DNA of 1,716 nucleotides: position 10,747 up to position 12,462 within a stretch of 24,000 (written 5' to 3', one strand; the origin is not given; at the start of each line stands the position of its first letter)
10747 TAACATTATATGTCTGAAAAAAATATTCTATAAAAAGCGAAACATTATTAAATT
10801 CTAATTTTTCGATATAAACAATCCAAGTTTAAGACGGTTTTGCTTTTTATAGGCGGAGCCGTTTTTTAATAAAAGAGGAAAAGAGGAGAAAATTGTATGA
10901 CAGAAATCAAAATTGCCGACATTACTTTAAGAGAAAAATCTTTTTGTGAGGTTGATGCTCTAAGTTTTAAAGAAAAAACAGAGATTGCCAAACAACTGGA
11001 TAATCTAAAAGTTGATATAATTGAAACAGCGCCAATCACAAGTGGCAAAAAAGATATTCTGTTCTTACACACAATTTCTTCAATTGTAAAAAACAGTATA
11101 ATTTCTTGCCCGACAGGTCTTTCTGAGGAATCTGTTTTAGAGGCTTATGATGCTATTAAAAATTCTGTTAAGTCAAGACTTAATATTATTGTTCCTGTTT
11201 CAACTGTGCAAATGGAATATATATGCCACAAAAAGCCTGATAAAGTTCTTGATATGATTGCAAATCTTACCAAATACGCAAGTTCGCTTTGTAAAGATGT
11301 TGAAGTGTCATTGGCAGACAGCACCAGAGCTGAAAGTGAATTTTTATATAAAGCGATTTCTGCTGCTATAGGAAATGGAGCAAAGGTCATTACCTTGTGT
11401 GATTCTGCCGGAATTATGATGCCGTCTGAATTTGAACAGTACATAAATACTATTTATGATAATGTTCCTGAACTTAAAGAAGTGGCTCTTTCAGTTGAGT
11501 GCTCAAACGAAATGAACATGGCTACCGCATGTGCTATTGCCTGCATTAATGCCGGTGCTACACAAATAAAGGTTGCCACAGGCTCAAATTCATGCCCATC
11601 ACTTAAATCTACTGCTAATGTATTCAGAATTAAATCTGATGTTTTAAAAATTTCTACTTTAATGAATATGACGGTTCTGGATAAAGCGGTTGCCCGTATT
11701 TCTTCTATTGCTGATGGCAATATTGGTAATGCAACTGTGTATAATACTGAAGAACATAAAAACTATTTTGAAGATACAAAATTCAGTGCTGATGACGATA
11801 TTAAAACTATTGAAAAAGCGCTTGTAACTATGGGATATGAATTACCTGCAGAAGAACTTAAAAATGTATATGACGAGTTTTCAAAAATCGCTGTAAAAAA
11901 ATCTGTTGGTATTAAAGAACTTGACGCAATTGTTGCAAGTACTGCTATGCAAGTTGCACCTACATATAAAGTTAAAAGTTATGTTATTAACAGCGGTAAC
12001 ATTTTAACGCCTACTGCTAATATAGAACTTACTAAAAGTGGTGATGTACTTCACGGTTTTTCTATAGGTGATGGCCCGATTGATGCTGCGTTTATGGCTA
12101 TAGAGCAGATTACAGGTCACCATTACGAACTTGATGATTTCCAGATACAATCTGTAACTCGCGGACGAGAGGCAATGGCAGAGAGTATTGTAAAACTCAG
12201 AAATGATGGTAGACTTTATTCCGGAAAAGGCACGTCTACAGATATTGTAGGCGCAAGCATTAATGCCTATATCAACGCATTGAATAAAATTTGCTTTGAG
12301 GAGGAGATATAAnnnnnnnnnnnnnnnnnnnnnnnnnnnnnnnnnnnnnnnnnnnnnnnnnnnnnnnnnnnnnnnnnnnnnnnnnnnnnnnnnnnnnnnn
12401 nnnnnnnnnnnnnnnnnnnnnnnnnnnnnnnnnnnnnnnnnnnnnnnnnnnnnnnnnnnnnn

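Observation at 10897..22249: Eleven-gene gap-free operon plus the T-box-controlled ligase: candidate system converting short/branched-chain acids to branched-chain amino acids by activation, reductive carboxylation and transamination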

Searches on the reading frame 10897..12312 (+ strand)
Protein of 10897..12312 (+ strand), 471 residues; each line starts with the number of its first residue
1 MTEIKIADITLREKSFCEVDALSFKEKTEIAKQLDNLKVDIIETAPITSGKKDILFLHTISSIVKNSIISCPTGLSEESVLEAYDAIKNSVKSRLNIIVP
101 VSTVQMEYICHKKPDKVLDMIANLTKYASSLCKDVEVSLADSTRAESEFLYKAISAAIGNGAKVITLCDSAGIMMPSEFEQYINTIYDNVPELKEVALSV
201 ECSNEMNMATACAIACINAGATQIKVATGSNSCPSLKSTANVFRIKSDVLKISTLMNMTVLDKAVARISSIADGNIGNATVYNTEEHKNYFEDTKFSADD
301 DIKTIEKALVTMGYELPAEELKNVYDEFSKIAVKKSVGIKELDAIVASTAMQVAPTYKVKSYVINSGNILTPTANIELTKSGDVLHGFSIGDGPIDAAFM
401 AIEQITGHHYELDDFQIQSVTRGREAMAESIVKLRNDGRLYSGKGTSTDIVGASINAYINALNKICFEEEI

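Call 5: search_protein_families(library=pfam, proteins=[window:10897-12312:+], max_evalue=0.001)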
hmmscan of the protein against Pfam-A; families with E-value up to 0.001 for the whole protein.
window:10897-12312:+ (471 aa): 2 families
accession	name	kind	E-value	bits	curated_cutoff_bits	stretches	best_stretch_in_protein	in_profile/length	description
PF00682.25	HMGL-like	-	3.4e-38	132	29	1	4-226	2-218/260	HMGL-like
PF08502.15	LeuA_dimer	-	1.5e-31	109.4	24.9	1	340-465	5-130/131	LeuA allosteric (dimerisation) domain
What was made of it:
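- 10897..12312 (+): LeuA-derived pseudoenzyme: degenerate HMGL-like barrel + conserved LeuA_dimer regulatory domain; proposed leucine sensor partnered with ligase A. Pfam finds HMGL-like (3e-38) and LeuA_dimer (1.5e-31) (call 5).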

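Call 6: search_protein_families(library=ncbifam, proteins=[window:10897-12312:+], max_evalue=0.001)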
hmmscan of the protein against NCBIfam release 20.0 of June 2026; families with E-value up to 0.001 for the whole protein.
window:10897-12312:+ (471 aa): 17 families
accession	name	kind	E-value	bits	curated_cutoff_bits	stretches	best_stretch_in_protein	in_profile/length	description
NF002086.0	PRK00915.1-3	equivalog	2.1e-89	300.4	532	2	2-263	5-270/516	2-isopropylmalate synthase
TIGR00973.1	leuA_bact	equivalog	9.1e-79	265.2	598.7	2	4-272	2-274/494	2-isopropylmalate synthase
NF002087.0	PRK00915.1-4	equivalog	1.3e-72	245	729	2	4-272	7-279/516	2-isopropylmalate synthase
NF002088.0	PRK00915.1-5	equivalog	7.9e-70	235.8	697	2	1-270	1-274/514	2-isopropylmalate synthase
NF002084.0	PRK00915.1-1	equivalog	1.1e-63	215.6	748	2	3-276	4-281/523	2-isopropylmalate synthase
NF002085.0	PRK00915.1-2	subfamily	1.1e-52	179.4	517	2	2-227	12-229/504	2-isopropylmalate synthase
TIGR02090.1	LEU1_arch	subfamily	2.2e-31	109.3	484.75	1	4-227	1-216/363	isopropylmalate/citramalate/homocitrate synthases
NF041069.1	IPMS_Sufob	equivalog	4.5e-31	108.5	600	1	4-228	1-219/371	isopropylmalate synthase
NF042434.1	IPMS_Lepto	equivalog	9.8e-27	93.9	500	1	4-228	6-234/374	2-isopropylmalate synthase LeuA2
TIGR02660.1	nifV_homocitr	equivalog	2.7e-25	89.4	462.9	1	4-227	2-217/365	homocitrate synthase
TIGR02146.1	LysS_fung_arch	equivalog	1.2e-21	77.4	413.55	1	6-227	1-215/344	homocitrate synthase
TIGR00977.1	citramal_synth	equivalog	3.9e-18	65.1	450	1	4-227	2-230/526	citramalate synthase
NF042433.1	CitmalDyn_Leptosp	equivalog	9.6e-16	57.4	950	1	2-228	6-234/514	(R)-citramalate synthase CimA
NF002991.1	PRK03739.1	subfamily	1.7e-12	46.9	455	1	356-464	440-550/550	2-isopropylmalate synthase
NF006049.0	PRK08195.1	subfamily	9.1e-12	44.6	229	1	123-226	123-224/344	4-hyroxy-2-oxovalerate/4-hydroxy-2-oxopentanoic acid aldolase,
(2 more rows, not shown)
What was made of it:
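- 10897..12312 (+): It scores below every IPMS equivalog cut-off (300 against 532) (call 6).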

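Call 12: search_solved_structures(query=window:10897-12312:+, show_alignments=2)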
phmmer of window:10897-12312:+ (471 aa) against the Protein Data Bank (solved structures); distinct sequences matched with E-value up to 0.001: 10.
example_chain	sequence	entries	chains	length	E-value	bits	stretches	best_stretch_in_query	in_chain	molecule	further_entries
3rmj_A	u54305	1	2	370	4.7e-27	98.4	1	4-262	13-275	2-isopropylmalate synthase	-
6e1j_A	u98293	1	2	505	7.4e-27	97.8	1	4-228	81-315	2-isopropylmalate synthase, A genome specific 1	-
3ewb_X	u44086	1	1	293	4.3e-25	92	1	3-227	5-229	2-isopropylmalate synthase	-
3eeg_A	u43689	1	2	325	5.6e-25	91.6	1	5-227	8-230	2-isopropylmalate synthase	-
4ov4_A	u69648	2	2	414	2.3e-12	50.1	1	4-229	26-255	2-isopropylmalate synthase | isopropylmalate synthase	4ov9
6ktq_A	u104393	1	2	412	3.8e-12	49.3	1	4-226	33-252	Homocitrate synthase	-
3ivs_A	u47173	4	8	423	1.6e-05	27.5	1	5-226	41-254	Homocitrate synthase, mitochondrial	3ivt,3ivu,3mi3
3a9i_A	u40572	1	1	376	3.7e-05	26.3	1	1-268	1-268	Homocitrate synthase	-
2ztj_A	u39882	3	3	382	3.8e-05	26.3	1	1-268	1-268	Homocitrate synthase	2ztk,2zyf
3ble_A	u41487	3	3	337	0.0007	22.1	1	2-224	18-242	Citramalate synthase from Leptospira interrogans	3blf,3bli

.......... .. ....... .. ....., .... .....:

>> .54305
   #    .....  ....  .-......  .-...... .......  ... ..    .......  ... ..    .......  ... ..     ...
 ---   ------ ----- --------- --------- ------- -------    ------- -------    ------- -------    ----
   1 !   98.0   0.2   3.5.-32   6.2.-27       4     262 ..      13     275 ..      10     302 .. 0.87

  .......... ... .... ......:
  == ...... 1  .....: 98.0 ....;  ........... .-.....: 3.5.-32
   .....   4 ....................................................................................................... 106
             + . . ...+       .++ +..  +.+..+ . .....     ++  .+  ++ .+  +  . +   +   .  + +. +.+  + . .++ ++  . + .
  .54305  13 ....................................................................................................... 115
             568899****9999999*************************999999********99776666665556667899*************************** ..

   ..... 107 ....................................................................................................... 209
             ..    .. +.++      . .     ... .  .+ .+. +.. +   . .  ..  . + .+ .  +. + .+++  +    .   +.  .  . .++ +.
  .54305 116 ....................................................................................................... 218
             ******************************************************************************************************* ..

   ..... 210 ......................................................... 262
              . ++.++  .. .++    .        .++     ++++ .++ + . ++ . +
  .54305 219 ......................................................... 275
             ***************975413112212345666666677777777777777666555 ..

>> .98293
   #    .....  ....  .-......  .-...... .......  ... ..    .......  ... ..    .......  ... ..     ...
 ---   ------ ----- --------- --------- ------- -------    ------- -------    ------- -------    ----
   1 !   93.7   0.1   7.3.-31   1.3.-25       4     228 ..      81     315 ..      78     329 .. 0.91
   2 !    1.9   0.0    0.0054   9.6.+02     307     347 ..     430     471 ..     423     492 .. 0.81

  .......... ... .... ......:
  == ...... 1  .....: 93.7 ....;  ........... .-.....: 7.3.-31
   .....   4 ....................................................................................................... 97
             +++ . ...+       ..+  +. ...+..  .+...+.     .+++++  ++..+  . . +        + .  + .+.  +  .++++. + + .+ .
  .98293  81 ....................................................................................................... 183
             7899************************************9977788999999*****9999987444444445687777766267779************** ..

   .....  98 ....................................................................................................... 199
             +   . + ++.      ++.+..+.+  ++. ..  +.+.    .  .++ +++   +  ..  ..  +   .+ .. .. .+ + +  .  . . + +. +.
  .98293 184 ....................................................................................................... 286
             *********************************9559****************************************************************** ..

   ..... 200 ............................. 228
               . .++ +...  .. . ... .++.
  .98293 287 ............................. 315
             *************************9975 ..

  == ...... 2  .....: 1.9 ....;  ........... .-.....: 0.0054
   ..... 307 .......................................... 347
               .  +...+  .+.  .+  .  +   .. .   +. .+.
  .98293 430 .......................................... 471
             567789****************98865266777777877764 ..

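Call 16: find_encoding_contigs(protein=window:10897-12312:+, flank=10000, max_places=6)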
Protein window:10897-12312:+ (471 aa): no gene with exactly this product is on record in the collection.

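Call 17: find_homologous_proteins(query=window:10897-12312:+, max_evalue=1e-10)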
Query window:10897-12312:+ (471 aa): 7965 proteins with E <= 1e-10 among 8000 candidates; the best 120 are listed.
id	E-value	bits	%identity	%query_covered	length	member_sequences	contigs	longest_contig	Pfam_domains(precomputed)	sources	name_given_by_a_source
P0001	8.7e-281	949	93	100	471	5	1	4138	PF00682.26,PF08502.16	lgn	-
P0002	1.2e-259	880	87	100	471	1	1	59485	PF00682.26,PF08502.16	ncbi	-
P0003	1.9e-246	836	83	100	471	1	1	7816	PF00682.26,PF08502.16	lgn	-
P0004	8.6e-245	831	81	100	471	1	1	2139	PF00682.26,PF08502.16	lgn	-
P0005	1.2e-240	817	81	100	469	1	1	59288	PF00682.26,PF08502.16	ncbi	-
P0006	4.0e-226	769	75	100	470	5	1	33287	PF00682.26,PF08502.16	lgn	-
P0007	5.1e-225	765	75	100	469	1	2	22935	PF00682.26,PF08502.16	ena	-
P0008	1.0e-224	764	75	100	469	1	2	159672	PF00682.26,PF08502.16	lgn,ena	-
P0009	5.3e-216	736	74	100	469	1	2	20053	PF00682.26,PF08502.16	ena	-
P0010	7.3e-208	709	71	99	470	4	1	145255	PF00682.26,PF08502.16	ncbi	-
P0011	4.9e-204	696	68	100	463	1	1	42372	PF00682.26,PF08502.16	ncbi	-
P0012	1.0e-203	695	70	100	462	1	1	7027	PF00682.26,PF08502.16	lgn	-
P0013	2.0e-191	655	67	99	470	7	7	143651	PF00682.26,PF08502.16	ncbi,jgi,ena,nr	ncbi:MAG: hypothetical protein E7396_01765 [Ruminococcaceae bacterium]|nr:hypothetical protein [Osci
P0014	4.0e-189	647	66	99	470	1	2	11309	PF00682.26,PF08502.16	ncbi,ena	-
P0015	4.1e-189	647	66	99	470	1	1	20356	PF00682.26,PF08502.16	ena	-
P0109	1.5e-155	537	56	100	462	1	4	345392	PF00682.26,PF08502.16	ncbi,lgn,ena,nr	ncbi:MAG: hypothetical protein J6C82_06385 [Clostridia bacterium]|nr:hypothetical protein [Clostridi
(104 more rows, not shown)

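Call 18: find_encoding_contigs(protein=P0002, flank=10000, max_places=2)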
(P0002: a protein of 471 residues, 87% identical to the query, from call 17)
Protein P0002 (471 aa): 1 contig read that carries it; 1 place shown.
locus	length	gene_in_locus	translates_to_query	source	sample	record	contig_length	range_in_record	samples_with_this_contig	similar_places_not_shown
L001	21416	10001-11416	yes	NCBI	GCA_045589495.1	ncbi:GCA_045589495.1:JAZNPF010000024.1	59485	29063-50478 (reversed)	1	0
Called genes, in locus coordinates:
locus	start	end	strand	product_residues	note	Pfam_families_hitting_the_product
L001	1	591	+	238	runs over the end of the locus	-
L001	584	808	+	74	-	-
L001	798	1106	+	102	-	-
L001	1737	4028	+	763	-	PF01381:HTH_3 (weak), PF12844:HTH_19, PF07883:Cupin_2, PF00501:AMP-binding, PF13193:AMP-binding_C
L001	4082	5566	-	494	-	PF08903:DUF1846, PF20921:DUF1846_C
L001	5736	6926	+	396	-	PF12849:PBP_like_2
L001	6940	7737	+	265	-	PF00165:HTH_AraC (weak), PF12833:HTH_18, PF00165:HTH_AraC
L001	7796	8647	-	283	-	PF01261:AP_endonuc_2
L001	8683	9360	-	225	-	PF07385:Lyx_isomer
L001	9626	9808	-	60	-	-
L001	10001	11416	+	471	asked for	PF00682:HMGL-like, PF08502:LeuA_dimer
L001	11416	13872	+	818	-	PF01261:AP_endonuc_2, PF00501:AMP-binding, PF13193:AMP-binding_C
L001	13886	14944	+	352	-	PF01063:Aminotran_4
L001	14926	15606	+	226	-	PF01656:CbiA (weak)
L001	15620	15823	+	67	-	PF12797:Fer4_2 (weak), PF12837:Fer4_6 (weak), PF13237:Fer4_10 (weak), PF14697:Fer4_21 (weak), PF25160:LdpA_Fe-S-bd (faint), PF00037:Fer4 (weak), PF12838:Fer4_7, PF13187:Fer4_9 (weak), +1 more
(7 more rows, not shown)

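Call 19: find_encoding_contigs(protein=P0013, flank=10000, max_places=2)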
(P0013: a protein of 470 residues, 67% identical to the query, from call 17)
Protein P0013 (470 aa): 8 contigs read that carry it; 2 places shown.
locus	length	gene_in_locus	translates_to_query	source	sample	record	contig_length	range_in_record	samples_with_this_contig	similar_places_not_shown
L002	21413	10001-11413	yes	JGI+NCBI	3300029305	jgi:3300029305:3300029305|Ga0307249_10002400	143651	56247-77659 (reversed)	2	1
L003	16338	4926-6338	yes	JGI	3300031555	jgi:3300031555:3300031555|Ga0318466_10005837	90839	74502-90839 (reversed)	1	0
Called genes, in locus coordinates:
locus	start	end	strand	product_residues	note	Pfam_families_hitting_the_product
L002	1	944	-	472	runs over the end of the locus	PF20769:YPEB_N, PF14620:YPEB_PepSY1-2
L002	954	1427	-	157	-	PF07486:Hydrolase_2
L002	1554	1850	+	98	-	PF07873:YabP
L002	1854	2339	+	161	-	PF09578:Spore_YabQ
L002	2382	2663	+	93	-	PF04977:DivIC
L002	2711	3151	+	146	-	PF00575:S1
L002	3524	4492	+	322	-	PF00356:LacI, PF13377:Peripla_BP_3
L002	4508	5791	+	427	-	PF07690:MFS_1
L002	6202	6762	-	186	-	PF08876:DUF1836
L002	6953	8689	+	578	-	PF00501:AMP-binding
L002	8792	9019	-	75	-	-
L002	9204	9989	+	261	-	PF04909:Amidohydro_2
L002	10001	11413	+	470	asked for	PF00682:HMGL-like, PF08502:LeuA_dimer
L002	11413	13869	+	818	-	PF01261:AP_endonuc_2, PF00501:AMP-binding, PF13193:AMP-binding_C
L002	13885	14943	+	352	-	PF01063:Aminotran_4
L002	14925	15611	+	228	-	-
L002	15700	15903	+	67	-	PF12797:Fer4_2 (weak), PF12837:Fer4_6 (weak), PF13237:Fer4_10, PF25160:LdpA_Fe-S-bd (faint), PF00037:Fer4 (weak), PF14697:Fer4_21 (weak), PF12838:Fer4_7, PF13187:Fer4_9 (weak), +2 more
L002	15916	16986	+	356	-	PF01855:POR_N, PF02780:Transketolase_C, PF17147:PFOR_II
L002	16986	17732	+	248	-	PF02775:TPP_enzyme_C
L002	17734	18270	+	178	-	PF01558:POR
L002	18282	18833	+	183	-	PF01381:HTH_3 (weak), PF12844:HTH_19, PF13560:HTH_31 (faint), PF07883:Cupin_2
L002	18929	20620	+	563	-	PF00501:AMP-binding, PF13193:AMP-binding_C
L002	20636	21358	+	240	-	PF04397:LytTR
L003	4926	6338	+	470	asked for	PF00682:HMGL-like, PF08502:LeuA_dimer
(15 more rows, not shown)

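Call 20: find_encoding_contigs(protein=P0109, flank=10000, max_places=2)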
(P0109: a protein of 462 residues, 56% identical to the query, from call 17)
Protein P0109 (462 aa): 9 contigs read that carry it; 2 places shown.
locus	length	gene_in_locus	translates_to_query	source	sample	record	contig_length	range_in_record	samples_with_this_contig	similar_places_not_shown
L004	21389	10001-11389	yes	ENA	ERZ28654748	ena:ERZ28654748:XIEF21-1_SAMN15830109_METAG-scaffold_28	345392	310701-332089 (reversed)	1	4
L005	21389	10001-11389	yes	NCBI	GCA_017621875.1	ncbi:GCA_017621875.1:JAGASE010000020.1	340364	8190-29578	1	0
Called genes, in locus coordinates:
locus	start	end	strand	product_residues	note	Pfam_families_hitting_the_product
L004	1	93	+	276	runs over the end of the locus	PF02311:AraC_binding, PF12833:HTH_18, PF00165:HTH_AraC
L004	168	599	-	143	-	PF01842:ACT (faint), PF13291:ACT_4 (faint), PF19571:ACT_8, PF22629:ACT_AHAS_ss (faint)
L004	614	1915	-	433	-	PF04443:LuxE (faint), PF00501:AMP-binding, PF14535:AMP-binding_C_2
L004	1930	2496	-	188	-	PF01558:POR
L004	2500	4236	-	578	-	PF01855:POR_N, PF02775:TPP_enzyme_C, PF13237:Fer4_10 (faint), PF00037:Fer4, PF12837:Fer4_6 (weak)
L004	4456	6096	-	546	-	PF00501:AMP-binding, PF13193:AMP-binding_C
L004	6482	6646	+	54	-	-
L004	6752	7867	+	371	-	PF04055:Radical_SAM, PF13353:Fer4_12 (weak)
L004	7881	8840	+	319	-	PF00069:Pkinase, PF07714:PK_Tyr_Ser-Thr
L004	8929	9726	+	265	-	PF00135:COesterase (faint), PF20434:BD-FAE, PF07859:Abhydrolase_3, PF00326:Peptidase_S9 (weak)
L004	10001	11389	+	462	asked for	PF00682:HMGL-like, PF08502:LeuA_dimer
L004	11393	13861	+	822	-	PF01261:AP_endonuc_2, PF00501:AMP-binding, PF13193:AMP-binding_C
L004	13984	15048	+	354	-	PF01063:Aminotran_4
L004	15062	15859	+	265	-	PF01026:TatD_DNase (weak), PF04909:Amidohydro_2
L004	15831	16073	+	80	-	-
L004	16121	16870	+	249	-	PF00318:Ribosomal_S2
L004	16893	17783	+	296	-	PF00889:EF_TS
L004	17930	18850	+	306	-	PF01545:Cation_efflux, PF16916:ZT_dimer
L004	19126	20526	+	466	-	PF01547:SBP_bac_1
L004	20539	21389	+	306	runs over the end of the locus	PF00528:BPD_transp_1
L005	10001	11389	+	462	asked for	PF00682:HMGL-like, PF08502:LeuA_dimer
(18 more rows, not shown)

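Call 24: find_related_loci(query=A1, collection=genome_contigs, flank=10000)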
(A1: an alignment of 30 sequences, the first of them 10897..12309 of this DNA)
Query A1 (471 aa) in genome_contigs; peptide patterns used: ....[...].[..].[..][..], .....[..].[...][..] (x = any residue, [..] = any of these).
599 stretches matched a pattern (row limit reached: there are more); 556 encode a relative of the query (tblastn E <= 1e-3); the best 80 are kept; 80 distinct loci.
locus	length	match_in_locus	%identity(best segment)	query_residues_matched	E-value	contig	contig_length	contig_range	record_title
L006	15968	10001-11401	71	4-470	0e+0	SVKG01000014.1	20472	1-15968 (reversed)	MAG: Oscillospiraceae bacterium isolate SIG455 NODE_48889_length_20472_cov_1.184370, whole genome shotgun sequence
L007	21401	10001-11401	67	4-470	0e+0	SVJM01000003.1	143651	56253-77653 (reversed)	MAG: Oscillospiraceae bacterium isolate SIG435 NODE_2400_length_143651_cov_3.896909, whole genome shotgun sequence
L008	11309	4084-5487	66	3-470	0e+0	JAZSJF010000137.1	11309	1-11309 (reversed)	MAG: Clostridia bacterium isolate T1900044565_TS20190031.MAGScoT_cleanbin_000056 SGB_403_k141_1269135, whole genome shot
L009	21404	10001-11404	59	1-470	7e-180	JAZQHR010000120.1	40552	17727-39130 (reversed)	MAG: Clostridia bacterium isolate T1900044627_TS20190093.MAGScoT_cleanbin_000023 SGB_957_k141_1794211, whole genome shot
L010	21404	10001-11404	59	1-470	3e-179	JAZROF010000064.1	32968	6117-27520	MAG: Clostridia bacterium isolate T1900045394_YK20190084.MAGScoT_cleanbin_000010 SGB_6950_k141_2297301, whole genome sho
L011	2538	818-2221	59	1-470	0e+0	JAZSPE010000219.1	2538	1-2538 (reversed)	MAG: Clostridia bacterium isolate T1900044546_TS20190012.MAGScoT_cleanbin_000067 SGB_149_k141_405414, whole genome shotg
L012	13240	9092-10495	58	1-470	1e-178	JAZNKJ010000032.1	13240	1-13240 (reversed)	MAG: Clostridia bacterium isolate T1900044676_TS20190142.MAGScoT_cleanbin_000006 SGB_1632_k141_3187404, whole genome sho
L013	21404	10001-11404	58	1-471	1e-178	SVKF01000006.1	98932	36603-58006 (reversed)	MAG: Oscillospiraceae bacterium isolate SIG454 NODE_5228_length_98932_cov_2.455918, whole genome shotgun sequence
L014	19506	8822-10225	58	1-469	3e-177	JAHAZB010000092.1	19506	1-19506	MAG: Eubacteriales bacterium isolate MB2.42 k127_622741, whole genome shotgun sequence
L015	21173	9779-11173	55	1-469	2e-175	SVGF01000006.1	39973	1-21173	MAG: Clostridiales bacterium isolate SIG351 NODE_21844_length_39973_cov_1.638960, whole genome shotgun sequence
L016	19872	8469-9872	59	1-470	1e-174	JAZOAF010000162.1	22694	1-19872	MAG: Clostridia bacterium isolate T1900044764_TS20190230.MAGScoT_cleanbin_000030 SGB_2391_k141_1640964, whole genome sho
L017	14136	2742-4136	55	1-469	8e-174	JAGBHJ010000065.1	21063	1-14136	MAG: Clostridia bacterium isolate RGIG9120 Water_deer_Rectum.Co__c272852, whole genome shotgun sequence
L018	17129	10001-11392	55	1-469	4e-173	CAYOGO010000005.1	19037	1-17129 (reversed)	MAG TPA_asm: uncultured Lachnospiraceae bacterium isolate SRP350583_co2_57 genome assembly, contig: NODE_4116_length_190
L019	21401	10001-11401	57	1-471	8e-172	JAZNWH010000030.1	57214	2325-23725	MAG: Clostridia bacterium isolate T1900044784_TS20190250.MAGScoT_cleanbin_000041 SGB_2602_k141_2827426, whole genome sho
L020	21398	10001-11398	55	1-471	2e-169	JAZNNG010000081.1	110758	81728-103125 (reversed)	MAG: Eubacteriales bacterium isolate T1900044657_TS20190123.MAGScoT_cleanbin_000041 SGB_1488_k141_1047956, whole genome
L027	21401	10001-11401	54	1-469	2e-163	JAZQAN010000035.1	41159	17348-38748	MAG: Clostridia bacterium isolate T1900044642_TS20190108.MAGScoT_cleanbin_000091 SGB_1291_k141_1424846, whole genome sho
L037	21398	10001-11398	52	1-469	8e-153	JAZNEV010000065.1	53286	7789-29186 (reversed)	MAG: Victivallaceae bacterium isolate T1900044717_TS20190183.MAGScoT_cleanbin_000035 SGB_1889_k141_1855885, whole genome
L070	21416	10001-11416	49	1-470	7e-148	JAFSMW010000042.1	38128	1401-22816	MAG: Thermoguttaceae bacterium isolate RGIG3287 Goat_Reticulum-4__c94700, whole genome shotgun sequence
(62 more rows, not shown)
